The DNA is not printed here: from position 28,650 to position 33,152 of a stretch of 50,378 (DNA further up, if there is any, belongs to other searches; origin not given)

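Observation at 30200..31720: Gene A carries the equivalent, more diverged and shorter, synthase-like domain between its own TM bundles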

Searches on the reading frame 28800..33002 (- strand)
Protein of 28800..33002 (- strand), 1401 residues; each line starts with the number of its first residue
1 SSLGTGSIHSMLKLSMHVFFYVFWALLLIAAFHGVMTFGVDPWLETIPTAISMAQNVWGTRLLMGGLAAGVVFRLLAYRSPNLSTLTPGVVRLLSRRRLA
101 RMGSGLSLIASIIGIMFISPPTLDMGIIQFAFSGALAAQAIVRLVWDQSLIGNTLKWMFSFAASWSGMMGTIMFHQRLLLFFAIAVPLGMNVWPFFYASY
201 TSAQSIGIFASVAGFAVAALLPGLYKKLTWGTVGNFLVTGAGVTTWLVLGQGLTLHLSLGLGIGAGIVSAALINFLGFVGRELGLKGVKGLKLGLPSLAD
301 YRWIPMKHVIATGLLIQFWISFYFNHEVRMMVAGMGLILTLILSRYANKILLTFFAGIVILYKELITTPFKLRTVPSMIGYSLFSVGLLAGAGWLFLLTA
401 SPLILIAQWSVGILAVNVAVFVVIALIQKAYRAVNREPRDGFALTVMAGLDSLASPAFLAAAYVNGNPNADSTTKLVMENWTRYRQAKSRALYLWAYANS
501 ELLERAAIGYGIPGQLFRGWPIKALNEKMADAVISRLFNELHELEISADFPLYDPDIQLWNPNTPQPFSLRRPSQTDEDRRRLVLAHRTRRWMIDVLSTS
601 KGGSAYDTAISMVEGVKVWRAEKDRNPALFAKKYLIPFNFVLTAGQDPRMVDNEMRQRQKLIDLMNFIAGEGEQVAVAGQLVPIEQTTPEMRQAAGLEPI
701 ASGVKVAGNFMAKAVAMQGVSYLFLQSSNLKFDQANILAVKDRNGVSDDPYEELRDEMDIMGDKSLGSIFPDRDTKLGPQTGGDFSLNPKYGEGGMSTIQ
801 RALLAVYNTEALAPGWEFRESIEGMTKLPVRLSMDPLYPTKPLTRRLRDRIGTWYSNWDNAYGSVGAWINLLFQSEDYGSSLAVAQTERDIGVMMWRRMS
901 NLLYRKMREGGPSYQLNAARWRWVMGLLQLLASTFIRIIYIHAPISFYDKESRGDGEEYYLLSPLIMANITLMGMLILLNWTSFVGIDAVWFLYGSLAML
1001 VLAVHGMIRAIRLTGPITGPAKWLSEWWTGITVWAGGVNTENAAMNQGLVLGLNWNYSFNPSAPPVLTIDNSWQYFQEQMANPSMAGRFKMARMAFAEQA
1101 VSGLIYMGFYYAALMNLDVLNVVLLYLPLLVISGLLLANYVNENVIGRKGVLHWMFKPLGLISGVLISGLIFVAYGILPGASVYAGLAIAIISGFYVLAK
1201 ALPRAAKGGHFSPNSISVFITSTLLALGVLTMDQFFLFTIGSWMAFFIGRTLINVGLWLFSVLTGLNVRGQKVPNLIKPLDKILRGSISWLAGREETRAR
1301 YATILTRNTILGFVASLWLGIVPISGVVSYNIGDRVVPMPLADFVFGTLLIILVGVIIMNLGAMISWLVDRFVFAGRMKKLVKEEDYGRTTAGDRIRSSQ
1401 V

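Call 11: search_solved_structures(query=window:28800-33002:-, max_evalue=10)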
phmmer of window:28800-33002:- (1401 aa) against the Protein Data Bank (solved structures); distinct sequences matched with E-value up to 10: 0.

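Call 13: find_homologous_proteins(query=window:28800-33002:-, max_evalue=0.001)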
Query window:28800-33002:-: 8000 candidates shared short words with the query, none scored E <= 0.001.

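Call 33: search_protein_representatives(protein=window:29136-32735:-)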
Query: 1200 residues. Proteins with E-value up to 0.001 (for the whole library): 65; up to 1e-10: 15; up to 1e-30: 2. The best 65 are listed.
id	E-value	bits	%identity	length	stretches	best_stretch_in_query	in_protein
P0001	0.0e+00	2681.3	100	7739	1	2-1200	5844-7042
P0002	3.1e-140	485.5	36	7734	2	434-1162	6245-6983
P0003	1.3e-16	76.1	24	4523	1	428-923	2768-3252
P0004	9.4e-16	73.2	31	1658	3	647-926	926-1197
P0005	1.9e-14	68.9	28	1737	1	748-1109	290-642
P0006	3.4e-14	68.1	30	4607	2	649-932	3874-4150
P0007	2.9e-13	65.0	23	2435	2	766-1103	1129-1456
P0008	3.2e-13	64.8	30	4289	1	441-926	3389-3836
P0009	3.7e-13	64.6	30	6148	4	744-927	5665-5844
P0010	7.8e-13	63.6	31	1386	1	745-928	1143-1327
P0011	1.1e-12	63.1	25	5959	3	771-935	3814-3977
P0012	9.3e-12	60.0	28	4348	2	651-932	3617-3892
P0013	1.9e-11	58.9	23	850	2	447-926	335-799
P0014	2.9e-11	58.4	29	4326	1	441-923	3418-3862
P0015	3.4e-11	58.1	26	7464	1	426-926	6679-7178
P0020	3.5e-10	54.8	27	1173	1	442-923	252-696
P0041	2.5e-07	45.3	26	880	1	723-1138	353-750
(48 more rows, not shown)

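Call 63: list_cluster_members(proteins=[P0001, P0002, P0003, P0004, P0008, P0013, P0015, P0020, P0041, P0009])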
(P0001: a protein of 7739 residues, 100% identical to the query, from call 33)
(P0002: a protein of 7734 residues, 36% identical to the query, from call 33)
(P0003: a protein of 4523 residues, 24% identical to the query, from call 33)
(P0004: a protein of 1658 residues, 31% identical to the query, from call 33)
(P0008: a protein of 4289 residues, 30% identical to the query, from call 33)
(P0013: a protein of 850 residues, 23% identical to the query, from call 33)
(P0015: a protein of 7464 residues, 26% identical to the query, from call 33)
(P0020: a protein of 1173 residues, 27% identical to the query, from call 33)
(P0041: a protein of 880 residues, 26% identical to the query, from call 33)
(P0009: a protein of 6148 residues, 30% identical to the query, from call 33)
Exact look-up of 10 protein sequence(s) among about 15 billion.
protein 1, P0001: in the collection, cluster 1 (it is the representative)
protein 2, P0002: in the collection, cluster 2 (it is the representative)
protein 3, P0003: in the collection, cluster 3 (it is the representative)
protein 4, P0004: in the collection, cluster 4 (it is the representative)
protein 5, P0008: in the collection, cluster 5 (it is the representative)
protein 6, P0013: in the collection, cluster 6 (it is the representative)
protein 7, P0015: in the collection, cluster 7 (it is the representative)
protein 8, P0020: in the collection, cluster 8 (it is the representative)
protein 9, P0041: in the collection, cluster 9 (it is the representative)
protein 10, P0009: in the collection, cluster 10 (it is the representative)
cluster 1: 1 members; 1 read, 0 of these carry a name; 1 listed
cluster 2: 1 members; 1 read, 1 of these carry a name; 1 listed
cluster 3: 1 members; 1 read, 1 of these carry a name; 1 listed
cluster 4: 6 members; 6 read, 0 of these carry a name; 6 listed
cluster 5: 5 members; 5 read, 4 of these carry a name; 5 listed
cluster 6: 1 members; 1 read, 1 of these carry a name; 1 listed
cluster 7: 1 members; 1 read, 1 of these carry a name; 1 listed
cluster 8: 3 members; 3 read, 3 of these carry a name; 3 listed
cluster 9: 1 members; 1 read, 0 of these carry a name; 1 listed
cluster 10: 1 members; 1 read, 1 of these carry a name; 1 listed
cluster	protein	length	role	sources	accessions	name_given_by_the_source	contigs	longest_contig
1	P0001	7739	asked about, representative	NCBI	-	-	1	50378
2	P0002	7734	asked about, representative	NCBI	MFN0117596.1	MAG: hypothetical protein ACKVQC_04790 [Elusimicrobiota bacterium]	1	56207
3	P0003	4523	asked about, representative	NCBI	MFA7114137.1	MAG: DUF6531 domain-containing protein, partial [Candidatus Omnitrophota bacterium]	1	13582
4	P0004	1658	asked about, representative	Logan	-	-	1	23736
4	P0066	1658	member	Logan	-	-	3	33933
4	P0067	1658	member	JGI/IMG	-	-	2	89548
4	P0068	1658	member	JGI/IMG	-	-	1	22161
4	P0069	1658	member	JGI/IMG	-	-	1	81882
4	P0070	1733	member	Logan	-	-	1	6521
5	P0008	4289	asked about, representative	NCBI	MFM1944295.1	MAG: hypothetical protein RI897_3277 [Verrucomicrobiota bacterium]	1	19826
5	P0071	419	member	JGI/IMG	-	hypothetical protein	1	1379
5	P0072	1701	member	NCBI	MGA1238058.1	MAG: hypothetical protein ACO34E_14485, partial [Limisphaerales bacterium]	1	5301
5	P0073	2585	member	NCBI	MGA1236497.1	MAG: hypothetical protein ACO34E_06475, partial [Limisphaerales bacterium]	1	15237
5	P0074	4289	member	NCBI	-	-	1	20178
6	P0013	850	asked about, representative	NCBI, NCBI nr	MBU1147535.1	MAG: hypothetical protein KKD11_04215, partial [Candidatus Omnitrophica bacterium] | hypothetical protein [Candidatus Omnitrophota bacterium]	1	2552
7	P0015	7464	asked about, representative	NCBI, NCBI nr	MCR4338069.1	MAG: hypothetical protein NUV91_09730, partial [Candidatus Omnitrophica bacterium] | hypothetical protein [Candidatus Omnitrophota bacterium]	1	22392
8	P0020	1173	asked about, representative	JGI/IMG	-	hypothetical protein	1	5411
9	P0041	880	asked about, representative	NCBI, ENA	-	-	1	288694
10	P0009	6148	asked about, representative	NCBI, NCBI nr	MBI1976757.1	MAG: hypothetical protein HYS56_04530, partial [Candidatus Omnitrophica bacterium] | hypothetical protein [Candidatus Omnitrophota bacterium]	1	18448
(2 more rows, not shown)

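Call 64: find_encoding_contigs(protein=P0004, flank=10000, max_places=4)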
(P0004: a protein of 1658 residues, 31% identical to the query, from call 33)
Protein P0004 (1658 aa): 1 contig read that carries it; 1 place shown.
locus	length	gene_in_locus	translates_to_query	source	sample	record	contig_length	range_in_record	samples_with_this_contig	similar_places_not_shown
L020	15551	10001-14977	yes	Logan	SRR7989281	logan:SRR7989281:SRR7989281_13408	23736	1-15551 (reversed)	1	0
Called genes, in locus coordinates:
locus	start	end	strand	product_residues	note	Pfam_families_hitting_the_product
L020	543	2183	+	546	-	PF18884:TSP3_bac (weak)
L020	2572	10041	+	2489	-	-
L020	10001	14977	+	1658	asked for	-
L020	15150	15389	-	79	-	-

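Call 65: find_encoding_contigs(protein=P0041, flank=10000, max_places=3)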
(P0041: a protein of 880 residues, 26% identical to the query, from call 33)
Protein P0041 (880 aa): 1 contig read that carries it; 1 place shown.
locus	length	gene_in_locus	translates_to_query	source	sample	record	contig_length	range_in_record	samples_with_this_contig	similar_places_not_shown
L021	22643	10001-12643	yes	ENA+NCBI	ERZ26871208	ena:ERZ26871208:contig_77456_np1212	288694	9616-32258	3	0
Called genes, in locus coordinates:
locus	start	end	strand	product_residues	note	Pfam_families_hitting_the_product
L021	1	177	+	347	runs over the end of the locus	-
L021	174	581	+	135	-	-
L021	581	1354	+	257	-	-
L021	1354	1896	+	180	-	-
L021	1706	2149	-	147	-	-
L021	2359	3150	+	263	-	-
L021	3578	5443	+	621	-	-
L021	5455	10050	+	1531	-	-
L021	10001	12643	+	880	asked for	-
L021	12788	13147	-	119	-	-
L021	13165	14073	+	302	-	-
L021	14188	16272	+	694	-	-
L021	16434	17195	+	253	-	PF01487:DHquinase_I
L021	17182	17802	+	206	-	PF00929:RNase_T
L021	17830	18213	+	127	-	PF12844:HTH_19 (faint), PF13560:HTH_31, PF01381:HTH_3, PF13443:HTH_26 (weak)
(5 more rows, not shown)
